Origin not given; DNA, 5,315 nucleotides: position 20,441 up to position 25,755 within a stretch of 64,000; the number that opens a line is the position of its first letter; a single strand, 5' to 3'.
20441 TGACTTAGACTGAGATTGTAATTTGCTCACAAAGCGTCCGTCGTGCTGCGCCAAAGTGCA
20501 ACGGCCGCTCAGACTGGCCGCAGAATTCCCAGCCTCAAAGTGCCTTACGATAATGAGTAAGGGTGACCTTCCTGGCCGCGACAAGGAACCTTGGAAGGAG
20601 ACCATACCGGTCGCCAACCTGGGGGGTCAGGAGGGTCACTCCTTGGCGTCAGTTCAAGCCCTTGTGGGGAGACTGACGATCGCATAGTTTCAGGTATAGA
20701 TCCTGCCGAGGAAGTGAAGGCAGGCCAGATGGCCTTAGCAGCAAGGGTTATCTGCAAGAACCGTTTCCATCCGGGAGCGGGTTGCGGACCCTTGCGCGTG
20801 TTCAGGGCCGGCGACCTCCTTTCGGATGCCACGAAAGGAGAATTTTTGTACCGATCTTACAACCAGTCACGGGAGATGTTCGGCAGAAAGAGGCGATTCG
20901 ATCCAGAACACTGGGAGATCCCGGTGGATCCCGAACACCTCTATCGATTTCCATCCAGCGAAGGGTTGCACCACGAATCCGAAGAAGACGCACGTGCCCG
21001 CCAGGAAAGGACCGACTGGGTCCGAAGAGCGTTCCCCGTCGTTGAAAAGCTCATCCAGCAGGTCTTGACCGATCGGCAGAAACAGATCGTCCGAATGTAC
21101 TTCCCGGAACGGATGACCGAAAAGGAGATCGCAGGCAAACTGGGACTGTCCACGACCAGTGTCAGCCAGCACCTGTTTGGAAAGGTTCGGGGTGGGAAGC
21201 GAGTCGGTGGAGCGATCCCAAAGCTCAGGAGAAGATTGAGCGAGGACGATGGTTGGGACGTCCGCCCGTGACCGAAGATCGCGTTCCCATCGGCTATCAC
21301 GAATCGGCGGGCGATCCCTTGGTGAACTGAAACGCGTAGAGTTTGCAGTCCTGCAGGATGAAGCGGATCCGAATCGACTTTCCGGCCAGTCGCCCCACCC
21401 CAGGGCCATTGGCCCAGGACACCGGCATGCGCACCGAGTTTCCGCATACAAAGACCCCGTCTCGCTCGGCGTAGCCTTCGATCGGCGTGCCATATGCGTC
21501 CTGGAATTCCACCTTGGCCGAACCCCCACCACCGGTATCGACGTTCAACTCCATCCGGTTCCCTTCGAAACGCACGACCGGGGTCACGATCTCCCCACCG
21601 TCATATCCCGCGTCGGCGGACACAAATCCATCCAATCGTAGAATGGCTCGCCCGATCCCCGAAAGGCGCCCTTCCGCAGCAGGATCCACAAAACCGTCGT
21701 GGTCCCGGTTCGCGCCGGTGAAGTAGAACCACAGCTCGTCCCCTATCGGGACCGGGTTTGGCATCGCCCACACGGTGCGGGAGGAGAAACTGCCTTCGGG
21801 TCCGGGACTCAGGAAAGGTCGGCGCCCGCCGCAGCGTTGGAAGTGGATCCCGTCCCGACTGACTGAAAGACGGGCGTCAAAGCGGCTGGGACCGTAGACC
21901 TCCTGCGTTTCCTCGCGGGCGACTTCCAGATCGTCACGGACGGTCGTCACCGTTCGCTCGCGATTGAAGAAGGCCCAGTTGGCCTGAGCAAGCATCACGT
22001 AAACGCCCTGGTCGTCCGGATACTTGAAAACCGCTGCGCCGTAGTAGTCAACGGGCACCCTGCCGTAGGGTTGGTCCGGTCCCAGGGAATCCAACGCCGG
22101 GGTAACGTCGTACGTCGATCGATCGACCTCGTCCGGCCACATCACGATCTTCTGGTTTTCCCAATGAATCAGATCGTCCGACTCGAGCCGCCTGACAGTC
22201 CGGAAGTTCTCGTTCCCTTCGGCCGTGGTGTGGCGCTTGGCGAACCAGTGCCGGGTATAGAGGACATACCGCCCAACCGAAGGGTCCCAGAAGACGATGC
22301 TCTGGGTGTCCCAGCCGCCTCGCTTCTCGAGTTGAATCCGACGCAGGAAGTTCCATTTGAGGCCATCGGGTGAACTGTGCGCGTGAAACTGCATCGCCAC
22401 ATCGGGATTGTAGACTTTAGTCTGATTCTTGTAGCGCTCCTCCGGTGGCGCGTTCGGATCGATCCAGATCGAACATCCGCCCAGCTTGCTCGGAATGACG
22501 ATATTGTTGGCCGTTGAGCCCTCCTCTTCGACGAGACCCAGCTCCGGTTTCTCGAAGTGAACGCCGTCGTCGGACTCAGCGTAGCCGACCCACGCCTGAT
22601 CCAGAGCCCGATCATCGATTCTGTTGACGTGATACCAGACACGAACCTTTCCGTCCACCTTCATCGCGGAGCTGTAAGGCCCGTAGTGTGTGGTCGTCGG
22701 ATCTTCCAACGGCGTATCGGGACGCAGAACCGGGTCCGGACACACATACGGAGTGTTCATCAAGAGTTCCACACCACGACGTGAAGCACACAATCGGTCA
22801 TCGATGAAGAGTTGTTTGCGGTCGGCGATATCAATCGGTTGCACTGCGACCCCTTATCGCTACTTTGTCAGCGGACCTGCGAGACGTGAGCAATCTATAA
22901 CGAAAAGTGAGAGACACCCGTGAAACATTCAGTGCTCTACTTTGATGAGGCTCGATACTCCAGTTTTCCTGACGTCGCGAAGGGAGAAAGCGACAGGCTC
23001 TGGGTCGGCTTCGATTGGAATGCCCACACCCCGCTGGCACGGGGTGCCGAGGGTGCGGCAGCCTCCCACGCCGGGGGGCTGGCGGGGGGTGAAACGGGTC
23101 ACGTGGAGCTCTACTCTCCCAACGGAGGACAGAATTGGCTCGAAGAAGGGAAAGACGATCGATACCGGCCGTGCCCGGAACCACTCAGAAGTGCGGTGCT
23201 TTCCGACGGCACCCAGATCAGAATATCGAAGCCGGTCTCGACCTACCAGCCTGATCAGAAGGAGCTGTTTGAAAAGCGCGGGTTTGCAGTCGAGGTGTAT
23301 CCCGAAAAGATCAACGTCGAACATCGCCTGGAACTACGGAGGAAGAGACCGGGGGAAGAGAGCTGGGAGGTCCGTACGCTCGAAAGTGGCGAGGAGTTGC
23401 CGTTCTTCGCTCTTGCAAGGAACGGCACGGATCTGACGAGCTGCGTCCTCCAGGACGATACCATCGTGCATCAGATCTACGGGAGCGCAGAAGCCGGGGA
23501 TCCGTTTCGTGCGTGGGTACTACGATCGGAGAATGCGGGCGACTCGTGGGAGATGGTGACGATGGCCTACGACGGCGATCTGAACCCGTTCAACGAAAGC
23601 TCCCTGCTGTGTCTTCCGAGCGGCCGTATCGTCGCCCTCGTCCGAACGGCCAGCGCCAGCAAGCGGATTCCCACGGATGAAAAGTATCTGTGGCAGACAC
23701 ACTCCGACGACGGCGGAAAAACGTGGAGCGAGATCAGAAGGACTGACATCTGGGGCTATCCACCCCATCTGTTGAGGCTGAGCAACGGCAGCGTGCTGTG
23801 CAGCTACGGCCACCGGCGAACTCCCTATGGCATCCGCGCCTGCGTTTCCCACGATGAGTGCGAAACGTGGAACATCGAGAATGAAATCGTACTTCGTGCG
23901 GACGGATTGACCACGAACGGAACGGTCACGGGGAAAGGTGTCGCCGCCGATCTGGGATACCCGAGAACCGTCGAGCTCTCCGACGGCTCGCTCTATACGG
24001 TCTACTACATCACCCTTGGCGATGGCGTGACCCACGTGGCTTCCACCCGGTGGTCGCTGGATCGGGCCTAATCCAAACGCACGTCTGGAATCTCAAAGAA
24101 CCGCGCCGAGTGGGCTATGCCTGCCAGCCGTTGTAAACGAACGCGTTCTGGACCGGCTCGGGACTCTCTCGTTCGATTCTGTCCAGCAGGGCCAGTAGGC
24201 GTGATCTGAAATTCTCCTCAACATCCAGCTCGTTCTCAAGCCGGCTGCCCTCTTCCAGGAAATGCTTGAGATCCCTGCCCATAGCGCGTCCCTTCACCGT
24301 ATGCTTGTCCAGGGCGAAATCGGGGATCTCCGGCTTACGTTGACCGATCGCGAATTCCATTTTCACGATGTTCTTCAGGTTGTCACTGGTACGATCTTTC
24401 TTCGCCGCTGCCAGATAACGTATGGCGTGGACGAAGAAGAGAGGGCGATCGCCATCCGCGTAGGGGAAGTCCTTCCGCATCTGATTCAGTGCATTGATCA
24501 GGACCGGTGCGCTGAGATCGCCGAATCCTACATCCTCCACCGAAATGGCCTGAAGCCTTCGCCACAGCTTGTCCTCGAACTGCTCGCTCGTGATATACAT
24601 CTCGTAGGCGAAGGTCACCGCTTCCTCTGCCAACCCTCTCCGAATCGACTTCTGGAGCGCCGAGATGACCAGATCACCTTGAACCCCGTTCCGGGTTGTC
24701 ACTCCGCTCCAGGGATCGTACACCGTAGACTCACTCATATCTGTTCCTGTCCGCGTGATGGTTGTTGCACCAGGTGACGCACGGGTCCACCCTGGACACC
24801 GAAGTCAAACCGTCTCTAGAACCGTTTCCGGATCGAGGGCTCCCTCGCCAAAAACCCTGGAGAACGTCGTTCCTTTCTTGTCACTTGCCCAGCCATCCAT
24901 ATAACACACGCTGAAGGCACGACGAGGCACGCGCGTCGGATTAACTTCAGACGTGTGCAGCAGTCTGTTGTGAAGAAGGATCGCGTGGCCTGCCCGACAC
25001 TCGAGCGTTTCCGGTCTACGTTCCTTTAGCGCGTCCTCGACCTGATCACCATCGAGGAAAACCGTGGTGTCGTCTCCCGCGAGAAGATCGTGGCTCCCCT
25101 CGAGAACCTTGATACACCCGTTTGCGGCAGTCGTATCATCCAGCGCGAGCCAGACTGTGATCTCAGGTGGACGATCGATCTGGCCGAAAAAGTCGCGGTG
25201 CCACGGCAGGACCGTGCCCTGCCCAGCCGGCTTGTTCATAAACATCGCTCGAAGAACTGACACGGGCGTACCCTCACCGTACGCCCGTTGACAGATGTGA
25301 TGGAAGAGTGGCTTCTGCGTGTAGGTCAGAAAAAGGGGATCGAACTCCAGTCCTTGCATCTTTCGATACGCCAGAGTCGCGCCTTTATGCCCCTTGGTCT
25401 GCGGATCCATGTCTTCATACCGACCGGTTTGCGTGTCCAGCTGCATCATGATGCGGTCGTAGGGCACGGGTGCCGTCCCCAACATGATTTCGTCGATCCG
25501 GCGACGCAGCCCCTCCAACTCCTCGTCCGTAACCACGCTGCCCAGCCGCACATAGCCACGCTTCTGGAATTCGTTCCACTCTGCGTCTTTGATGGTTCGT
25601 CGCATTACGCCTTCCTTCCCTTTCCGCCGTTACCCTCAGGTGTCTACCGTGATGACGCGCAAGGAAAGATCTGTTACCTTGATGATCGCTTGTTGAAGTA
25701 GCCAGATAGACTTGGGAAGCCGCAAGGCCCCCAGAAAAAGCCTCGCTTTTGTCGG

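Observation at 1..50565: Extreme local expansion of PhyH/TauD-type 2OG oxygenases, interleaved with cytoplasmic sulfatases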

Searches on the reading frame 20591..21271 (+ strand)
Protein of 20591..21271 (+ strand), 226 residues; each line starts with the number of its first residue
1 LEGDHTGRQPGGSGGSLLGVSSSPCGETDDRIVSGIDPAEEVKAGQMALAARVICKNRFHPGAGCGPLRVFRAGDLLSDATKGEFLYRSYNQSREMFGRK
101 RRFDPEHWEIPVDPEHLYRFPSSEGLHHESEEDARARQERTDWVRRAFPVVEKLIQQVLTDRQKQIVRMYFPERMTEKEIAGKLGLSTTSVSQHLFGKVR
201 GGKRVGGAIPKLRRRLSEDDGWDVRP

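Call 6: search_protein_families(library=pfam, proteins=[window:20591-21271:+], max_evalue=0.001)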
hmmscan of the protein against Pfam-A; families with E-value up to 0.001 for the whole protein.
window:20591-21271:+ (226 aa): 3 families
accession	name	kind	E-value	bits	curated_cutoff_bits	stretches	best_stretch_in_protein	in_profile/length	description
PF04545.22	Sigma70_r4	-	2.2e-08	33.9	24.1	1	157-195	3-41/50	Sigma-70, region 4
PF08281.18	Sigma70_r4_2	-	2.1e-06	27.7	25.7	1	159-196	11-48/54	Sigma-70, region 4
PF00196.25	GerE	-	0.00021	21.3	23.5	1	157-195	1-38/57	Bacterial regulatory proteins, luxR family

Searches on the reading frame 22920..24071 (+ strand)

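Call 6: search_protein_families(library=pfam, proteins=[window:22920-24071:+], max_evalue=0.001)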
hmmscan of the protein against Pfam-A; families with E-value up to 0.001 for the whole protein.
window:22920-24071:+ (383 aa): 2 families
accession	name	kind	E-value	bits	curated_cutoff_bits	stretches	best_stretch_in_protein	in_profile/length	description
PF13088.12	BNR_2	-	3.8e-12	46.6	31.4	1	175-359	117-276/277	BNR repeat-like domain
PF02012.26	BNR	-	0.00025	21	27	0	261-270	2-11/12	BNR/Asp-box repeat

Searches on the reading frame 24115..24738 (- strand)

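Call 7: search_protein_families(library=pfam, proteins=[window:24115-24738:-], max_evalue=0.001)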
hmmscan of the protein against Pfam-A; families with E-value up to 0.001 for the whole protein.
window:24115-24738:- (207 aa): 1 family
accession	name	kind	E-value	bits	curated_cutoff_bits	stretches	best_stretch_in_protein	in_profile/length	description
PF12002.13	MgsA_C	-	0.0002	21.7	27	1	56-155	22-118/167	MgsA AAA+ ATPase C terminal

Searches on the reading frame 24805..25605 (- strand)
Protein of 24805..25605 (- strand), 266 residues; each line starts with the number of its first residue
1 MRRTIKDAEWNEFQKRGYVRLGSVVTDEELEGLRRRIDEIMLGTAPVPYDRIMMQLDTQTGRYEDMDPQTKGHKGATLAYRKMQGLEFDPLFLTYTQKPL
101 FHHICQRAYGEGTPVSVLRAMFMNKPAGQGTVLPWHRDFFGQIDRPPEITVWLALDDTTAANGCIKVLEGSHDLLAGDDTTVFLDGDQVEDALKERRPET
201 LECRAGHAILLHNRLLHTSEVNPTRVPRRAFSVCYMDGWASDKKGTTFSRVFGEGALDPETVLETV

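Call 4: search_protein_families(library=pfam, proteins=[window:24805-25605:-], max_evalue=0.01)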
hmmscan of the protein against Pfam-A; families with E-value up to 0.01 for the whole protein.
window:24805-25605:- (266 aa): 1 family
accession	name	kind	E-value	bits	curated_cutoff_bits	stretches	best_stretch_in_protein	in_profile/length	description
PF05721.19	PhyH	-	9e-27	95.2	22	1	13-230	1-213/213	Phytanoyl-CoA dioxygenase (PhyH)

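Call 29: search_solved_structures(query=window:24805-25605:-, max_evalue=0.01)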
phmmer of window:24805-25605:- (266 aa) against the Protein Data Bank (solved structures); distinct sequences matched with E-value up to 0.01: 11.
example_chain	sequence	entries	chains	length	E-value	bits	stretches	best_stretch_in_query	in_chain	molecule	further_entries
4xab_A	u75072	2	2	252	3.6e-07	32.8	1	124-238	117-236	EvdO2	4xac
5epa_A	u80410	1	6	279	5.9e-07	32.1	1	147-246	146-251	SnoK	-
6zyk_A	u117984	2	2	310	9e-07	31.5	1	122-245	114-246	Monooxygenase | Uncharacterized protein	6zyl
2opw_A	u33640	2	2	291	1.2e-06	31.1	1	88-237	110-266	PHYHD1 protein | Phytanoyl-CoA dioxygenase domain-containing protein 1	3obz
5ep9_A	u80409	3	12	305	2.3e-06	30.1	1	133-243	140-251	SnoN,Epimerase SnoN | SnoN,SnoN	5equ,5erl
2a1x_A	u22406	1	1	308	8.5e-06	28.3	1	82-248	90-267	Phytanoyl-CoA dioxygenase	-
4xaa_A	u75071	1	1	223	0.00043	22.7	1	107-181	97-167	Putative oxygenase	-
6ec3_A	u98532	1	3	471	0.0019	20.6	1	112-232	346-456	Methyltransferase domain-containing protein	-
3emr_A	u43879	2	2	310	0.0044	19.4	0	112-175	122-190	EctD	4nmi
9c9n_A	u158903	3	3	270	0.0075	18.6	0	120-231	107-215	Fe/2-OG dependent dioxygenase MysH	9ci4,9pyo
9pze_A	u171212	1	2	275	0.0077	18.6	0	120-231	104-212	Fe/2-OG dependent dioxygenase MysH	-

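Call 51: search_protein_families(library=ncbifam, proteins=[window:24805-25605:-], max_evalue=0.001)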
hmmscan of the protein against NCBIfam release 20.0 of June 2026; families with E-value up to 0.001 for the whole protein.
window:24805-25605:- (266 aa): 2 families
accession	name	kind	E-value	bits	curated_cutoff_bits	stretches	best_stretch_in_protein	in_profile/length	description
TIGR01762.1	chlorin-enz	subfamily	7e-08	32.1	226.3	1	144-196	129-182/288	chlorinating enzyme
NF052437.1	MPhHdxlPhnYGIM8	equivalog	3e-05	23.6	500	0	148-237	129-215/260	methylphosphonate hydroxylase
